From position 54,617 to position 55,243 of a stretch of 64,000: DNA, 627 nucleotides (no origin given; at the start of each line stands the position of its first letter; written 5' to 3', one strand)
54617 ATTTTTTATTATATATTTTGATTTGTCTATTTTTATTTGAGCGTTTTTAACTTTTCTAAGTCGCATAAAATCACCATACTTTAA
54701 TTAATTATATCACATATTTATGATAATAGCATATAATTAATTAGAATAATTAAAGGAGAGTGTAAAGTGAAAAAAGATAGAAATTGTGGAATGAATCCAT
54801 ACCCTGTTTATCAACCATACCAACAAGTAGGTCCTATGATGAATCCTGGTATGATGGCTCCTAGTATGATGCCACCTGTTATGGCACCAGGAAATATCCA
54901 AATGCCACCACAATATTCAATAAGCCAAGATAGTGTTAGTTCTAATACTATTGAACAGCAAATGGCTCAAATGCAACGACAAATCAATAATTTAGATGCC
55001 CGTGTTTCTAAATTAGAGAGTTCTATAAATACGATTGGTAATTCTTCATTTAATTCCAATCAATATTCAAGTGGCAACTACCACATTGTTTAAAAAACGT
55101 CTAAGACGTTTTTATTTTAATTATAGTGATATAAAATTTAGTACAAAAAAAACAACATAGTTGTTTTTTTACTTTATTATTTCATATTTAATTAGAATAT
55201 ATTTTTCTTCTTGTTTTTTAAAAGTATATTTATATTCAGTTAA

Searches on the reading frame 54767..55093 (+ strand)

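Call 69: search_protein_families(library=pfam, proteins=[window:54767-55093:+], max_evalue=0.001)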
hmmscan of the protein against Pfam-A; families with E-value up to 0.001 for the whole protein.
window:54767-55093:+ (108 aa): 1 family
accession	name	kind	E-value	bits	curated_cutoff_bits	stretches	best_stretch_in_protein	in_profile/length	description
PF15397.11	DUF4618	-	0.00098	19.1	34.9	0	43-93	172-222/258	Domain of unknown function (DUF4618)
